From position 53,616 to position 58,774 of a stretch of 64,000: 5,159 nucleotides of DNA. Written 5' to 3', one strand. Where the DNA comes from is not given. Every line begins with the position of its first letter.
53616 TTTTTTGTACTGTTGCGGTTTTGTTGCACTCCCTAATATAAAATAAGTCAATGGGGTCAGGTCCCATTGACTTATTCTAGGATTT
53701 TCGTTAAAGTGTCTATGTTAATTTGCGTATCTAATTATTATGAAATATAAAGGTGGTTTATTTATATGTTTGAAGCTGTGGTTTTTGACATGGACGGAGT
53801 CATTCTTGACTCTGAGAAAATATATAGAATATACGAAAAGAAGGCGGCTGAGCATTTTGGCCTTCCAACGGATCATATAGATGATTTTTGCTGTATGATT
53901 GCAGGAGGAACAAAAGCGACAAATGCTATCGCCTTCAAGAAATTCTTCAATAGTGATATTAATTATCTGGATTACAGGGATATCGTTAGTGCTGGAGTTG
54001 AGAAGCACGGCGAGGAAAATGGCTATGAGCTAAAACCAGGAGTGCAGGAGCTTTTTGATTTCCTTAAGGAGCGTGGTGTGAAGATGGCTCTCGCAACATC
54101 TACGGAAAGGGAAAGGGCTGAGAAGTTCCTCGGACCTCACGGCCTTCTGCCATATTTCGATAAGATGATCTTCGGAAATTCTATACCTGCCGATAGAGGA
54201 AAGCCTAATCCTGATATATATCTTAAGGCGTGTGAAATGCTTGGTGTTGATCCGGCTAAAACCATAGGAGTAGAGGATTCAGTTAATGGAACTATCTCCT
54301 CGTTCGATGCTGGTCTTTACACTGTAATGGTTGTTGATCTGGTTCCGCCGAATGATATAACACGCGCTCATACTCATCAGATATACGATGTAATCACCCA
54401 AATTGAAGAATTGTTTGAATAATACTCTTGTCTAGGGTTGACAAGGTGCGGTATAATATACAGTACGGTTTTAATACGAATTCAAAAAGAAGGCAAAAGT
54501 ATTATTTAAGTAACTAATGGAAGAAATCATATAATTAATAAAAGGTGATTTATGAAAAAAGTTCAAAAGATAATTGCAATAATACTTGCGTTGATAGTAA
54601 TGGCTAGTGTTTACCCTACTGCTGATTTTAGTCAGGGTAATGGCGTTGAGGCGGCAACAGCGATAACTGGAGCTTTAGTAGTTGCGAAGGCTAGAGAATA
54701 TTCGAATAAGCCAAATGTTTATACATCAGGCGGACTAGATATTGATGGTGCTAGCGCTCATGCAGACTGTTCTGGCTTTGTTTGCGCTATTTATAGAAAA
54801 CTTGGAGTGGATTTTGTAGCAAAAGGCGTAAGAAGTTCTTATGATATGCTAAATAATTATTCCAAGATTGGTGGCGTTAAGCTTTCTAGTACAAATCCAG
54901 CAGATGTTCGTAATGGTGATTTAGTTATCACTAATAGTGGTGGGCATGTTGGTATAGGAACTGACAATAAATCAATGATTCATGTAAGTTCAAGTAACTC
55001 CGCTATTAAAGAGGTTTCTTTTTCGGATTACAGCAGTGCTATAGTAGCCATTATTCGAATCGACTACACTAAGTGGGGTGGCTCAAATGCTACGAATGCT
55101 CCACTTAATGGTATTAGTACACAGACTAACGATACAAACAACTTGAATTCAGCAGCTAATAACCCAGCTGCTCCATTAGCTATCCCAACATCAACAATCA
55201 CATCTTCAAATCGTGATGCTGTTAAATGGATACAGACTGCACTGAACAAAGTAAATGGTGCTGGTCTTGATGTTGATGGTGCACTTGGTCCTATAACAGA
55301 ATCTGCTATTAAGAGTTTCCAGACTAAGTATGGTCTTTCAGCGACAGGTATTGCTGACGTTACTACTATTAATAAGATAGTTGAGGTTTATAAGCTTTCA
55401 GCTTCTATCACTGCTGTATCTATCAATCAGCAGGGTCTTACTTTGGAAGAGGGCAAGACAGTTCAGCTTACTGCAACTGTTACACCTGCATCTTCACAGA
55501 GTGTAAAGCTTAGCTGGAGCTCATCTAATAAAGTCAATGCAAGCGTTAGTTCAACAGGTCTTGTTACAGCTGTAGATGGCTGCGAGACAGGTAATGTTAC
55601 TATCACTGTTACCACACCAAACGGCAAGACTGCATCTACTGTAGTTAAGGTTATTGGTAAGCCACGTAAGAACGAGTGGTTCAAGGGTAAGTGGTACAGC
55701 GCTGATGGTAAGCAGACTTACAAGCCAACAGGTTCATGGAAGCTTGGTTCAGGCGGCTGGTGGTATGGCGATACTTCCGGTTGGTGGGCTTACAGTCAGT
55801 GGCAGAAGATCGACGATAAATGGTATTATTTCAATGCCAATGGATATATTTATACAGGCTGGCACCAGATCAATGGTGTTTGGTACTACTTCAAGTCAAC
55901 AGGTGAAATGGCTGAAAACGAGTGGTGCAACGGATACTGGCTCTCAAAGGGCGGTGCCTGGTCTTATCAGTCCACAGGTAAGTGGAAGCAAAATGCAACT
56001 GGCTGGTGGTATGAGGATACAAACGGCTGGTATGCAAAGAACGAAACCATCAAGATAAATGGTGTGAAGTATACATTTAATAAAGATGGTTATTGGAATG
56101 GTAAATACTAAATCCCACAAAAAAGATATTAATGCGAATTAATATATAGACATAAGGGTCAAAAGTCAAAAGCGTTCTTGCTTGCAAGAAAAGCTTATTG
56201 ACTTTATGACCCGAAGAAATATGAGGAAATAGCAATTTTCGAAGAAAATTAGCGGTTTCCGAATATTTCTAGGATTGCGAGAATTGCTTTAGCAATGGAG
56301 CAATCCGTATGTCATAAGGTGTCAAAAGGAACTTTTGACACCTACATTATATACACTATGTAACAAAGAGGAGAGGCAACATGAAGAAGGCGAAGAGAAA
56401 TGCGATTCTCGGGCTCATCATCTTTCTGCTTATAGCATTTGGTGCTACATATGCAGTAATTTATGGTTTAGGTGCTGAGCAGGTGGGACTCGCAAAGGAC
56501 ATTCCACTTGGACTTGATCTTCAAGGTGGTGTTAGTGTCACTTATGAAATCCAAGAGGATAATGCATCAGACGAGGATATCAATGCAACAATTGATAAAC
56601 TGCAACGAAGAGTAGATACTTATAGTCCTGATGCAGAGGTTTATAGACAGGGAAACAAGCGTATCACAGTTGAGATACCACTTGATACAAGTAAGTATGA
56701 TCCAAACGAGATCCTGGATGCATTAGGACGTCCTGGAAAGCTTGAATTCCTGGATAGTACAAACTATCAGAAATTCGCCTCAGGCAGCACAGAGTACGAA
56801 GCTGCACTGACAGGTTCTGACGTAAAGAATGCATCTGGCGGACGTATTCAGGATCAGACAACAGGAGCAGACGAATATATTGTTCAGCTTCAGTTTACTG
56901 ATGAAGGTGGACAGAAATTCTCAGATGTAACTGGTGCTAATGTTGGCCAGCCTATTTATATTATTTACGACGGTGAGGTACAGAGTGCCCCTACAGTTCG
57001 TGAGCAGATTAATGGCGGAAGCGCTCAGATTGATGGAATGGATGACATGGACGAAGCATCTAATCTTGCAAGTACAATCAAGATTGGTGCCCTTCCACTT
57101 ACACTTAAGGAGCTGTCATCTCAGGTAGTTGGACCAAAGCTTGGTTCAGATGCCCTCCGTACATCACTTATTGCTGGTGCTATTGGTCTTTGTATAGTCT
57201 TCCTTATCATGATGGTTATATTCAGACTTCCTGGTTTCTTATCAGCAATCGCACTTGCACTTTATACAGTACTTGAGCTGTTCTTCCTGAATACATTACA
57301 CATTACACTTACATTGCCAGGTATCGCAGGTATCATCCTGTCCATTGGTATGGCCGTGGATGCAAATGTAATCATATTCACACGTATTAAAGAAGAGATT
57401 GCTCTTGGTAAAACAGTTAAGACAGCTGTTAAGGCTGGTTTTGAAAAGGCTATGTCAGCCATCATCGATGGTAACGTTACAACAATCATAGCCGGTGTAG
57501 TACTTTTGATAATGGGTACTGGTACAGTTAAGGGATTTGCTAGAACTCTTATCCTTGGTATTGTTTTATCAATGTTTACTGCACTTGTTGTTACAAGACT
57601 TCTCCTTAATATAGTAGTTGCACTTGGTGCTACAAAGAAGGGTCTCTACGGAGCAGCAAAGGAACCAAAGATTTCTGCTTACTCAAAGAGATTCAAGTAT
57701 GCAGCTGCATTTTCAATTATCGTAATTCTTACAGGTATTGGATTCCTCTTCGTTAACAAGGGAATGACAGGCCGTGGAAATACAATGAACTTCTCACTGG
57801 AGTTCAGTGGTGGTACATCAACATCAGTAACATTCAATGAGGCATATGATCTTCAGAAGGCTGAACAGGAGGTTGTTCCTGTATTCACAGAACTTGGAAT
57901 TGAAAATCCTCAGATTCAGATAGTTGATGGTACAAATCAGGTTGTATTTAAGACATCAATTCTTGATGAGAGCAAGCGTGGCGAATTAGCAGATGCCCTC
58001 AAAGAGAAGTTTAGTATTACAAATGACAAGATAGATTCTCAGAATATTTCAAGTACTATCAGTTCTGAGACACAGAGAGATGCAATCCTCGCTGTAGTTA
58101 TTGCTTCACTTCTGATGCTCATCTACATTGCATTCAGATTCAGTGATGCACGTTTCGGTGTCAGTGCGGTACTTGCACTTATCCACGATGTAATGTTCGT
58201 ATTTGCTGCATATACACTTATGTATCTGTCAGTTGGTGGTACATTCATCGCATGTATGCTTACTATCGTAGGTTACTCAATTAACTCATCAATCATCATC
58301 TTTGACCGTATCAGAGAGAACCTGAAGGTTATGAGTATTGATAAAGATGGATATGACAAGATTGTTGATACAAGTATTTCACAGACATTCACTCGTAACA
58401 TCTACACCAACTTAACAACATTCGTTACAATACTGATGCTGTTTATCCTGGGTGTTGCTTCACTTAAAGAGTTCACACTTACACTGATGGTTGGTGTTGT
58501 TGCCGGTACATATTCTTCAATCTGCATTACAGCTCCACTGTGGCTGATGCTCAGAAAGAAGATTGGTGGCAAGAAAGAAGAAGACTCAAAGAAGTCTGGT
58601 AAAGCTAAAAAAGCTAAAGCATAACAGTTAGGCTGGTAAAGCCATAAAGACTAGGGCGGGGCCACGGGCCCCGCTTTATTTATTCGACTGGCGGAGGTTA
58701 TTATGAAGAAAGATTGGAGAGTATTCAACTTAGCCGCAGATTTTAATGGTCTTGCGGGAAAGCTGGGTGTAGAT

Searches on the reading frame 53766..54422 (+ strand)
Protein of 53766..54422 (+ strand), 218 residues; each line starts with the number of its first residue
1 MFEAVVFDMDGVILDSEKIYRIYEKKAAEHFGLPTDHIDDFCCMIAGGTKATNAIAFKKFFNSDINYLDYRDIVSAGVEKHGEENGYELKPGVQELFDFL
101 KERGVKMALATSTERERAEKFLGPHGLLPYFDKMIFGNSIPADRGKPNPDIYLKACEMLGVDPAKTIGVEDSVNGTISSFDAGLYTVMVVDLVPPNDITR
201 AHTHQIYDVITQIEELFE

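Call 9: search_protein_families(library=pfam, proteins=[window:53766-54422:+])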
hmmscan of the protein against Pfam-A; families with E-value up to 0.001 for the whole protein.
window:53766-54422:+ (218 aa): 2 families
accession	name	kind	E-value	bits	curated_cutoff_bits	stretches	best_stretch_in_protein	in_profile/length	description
PF00702.32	Hydrolase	-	5e-27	96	26.4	1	3-176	2-184/191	haloacid dehalogenase-like hydrolase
PF13419.12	HAD_2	-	9.8e-27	94.6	23.8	1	5-189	1-178/178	Haloacid dehalogenase-like hydrolase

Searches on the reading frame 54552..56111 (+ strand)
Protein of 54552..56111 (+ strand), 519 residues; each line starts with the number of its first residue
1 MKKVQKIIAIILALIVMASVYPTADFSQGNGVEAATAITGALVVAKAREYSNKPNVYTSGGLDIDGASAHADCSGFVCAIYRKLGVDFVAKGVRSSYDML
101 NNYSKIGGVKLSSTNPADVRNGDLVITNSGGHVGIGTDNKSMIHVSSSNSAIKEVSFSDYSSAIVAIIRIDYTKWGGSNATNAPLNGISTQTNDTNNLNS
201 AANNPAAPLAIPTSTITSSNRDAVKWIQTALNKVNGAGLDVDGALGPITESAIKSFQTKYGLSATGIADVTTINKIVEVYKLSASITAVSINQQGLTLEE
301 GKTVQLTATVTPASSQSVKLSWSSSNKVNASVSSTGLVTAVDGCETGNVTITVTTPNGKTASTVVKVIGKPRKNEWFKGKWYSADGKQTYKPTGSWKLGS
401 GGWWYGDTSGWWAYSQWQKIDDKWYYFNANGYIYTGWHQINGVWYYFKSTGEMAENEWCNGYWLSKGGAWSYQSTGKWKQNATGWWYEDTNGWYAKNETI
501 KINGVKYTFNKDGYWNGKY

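Call 9: search_protein_families(library=pfam, proteins=[window:54552-56111:+])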
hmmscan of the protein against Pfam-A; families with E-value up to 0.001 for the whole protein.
window:54552-56111:+ (519 aa): 5 families
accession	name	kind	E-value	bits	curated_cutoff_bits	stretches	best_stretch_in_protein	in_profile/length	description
PF01471.23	PG_binding_1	-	8.2e-14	52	23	1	221-275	2-56/57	Putative peptidoglycan binding domain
PF02368.24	Big_2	-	4.1e-13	49.5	22.8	1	286-361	2-75/79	Bacterial Ig-like domain (group 2)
PF01473.26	Choline_bind_1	-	1.6e-10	41.2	20.5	2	435-453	1-19/19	Putative cell wall binding repeat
PF19127.6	Choline_bind_3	-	1.9e-10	41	27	1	417-458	4-47/47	Choline-binding repeat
PF00877.26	NLPC_P60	-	3.2e-09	37.1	23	1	57-159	4-95/105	NlpC/P60 family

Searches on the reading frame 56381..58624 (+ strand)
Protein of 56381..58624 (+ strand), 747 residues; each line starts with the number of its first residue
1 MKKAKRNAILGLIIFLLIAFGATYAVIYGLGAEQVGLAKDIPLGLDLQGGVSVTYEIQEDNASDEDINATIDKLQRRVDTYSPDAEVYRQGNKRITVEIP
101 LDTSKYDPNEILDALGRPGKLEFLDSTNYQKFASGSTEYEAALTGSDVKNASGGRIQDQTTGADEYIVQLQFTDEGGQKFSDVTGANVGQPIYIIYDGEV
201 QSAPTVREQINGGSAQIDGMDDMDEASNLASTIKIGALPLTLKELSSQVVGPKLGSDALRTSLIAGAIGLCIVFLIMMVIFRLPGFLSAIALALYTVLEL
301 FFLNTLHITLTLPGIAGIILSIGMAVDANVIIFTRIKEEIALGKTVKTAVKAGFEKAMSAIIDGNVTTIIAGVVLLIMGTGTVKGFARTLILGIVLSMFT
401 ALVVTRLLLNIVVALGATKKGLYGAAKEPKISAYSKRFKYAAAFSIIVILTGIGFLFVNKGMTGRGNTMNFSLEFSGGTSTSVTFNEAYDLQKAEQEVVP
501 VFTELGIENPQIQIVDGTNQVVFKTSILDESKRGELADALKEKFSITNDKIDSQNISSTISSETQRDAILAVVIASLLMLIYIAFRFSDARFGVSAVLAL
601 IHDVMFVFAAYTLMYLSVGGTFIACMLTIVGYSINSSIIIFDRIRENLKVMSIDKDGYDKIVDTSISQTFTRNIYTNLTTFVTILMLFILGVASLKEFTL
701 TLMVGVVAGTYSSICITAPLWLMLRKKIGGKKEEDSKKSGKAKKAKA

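Call 9: search_protein_families(library=pfam, proteins=[window:56381-58624:+])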
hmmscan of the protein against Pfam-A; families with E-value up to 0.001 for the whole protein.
window:56381-58624:+ (747 aa): 5 families
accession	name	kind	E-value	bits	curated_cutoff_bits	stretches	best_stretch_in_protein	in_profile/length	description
PF02355.23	SecD_SecF_C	-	6.9e-67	225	20.5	2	540-726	6-188/189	Protein export membrane protein SecD/SecF, C-terminal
PF22599.2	SecDF_P1_head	-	1.3e-26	93.1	27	1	138-239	16-113/114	SecDF, P1 head subdomain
PF03176.21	MMPL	-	8.5e-08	32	20.5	1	209-405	93-295/333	MMPL family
PF21760.3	SecD_1st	-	5.5e-07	29.4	27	1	68-125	2-57/60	Protein translocase subunit SecDF, P1 domain, N-terminal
PF07549.19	Sec_GG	-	1.4e-05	24.9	20.3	0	43-58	10-25/28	SecD/SecF GG Motif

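Call 25: find_encoding_contigs(protein=window:56381-58624:+, flank=2500, max_places=10)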
Protein window:56381-58624:+ (747 aa): 5 contigs read that carry it; 3 places shown.
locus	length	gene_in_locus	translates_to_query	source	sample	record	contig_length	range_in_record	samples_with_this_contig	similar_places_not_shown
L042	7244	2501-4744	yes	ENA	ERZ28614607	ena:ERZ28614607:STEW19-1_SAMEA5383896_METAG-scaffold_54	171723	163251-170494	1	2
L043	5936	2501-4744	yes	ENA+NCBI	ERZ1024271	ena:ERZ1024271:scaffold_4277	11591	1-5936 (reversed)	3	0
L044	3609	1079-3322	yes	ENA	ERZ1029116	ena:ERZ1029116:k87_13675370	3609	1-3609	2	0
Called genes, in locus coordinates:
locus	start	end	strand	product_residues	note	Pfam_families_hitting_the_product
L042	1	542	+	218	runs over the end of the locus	PF00702:Hydrolase, PF13419:HAD_2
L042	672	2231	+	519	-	PF00877:NLPC_P60, PF01471:PG_binding_1, PF02368:Big_2, PF01473:Choline_bind_1 (weak), PF19127:Choline_bind_3, PF01473:Choline_bind_1 (weak)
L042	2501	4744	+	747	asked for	PF07549:Sec_GG (faint), PF21760:SecD_1st (weak), PF22599:SecDF_P1_head, PF03176:MMPL, PF02355:SecD_SecF_C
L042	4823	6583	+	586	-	PF01368:DHH, PF02272:DHHA1, PF17768:RecJ_OB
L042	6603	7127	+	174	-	PF00156:Pribosyltran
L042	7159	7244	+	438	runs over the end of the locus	?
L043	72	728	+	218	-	PF00702:Hydrolase, PF13419:HAD_2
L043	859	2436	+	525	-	PF00877:NLPC_P60, PF01471:PG_binding_1, PF02368:Big_2, PF01473:Choline_bind_1 (weak), PF19127:Choline_bind_3, PF01473:Choline_bind_1 (weak)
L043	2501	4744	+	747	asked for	PF07549:Sec_GG (faint), PF21760:SecD_1st (weak), PF22599:SecDF_P1_head, PF03176:MMPL, PF02355:SecD_SecF_C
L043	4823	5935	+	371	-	?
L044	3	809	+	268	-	?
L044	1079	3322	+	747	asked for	PF07549:Sec_GG (faint), PF21760:SecD_1st (weak), PF22599:SecDF_P1_head, PF03176:MMPL, PF02355:SecD_SecF_C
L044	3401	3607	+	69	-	?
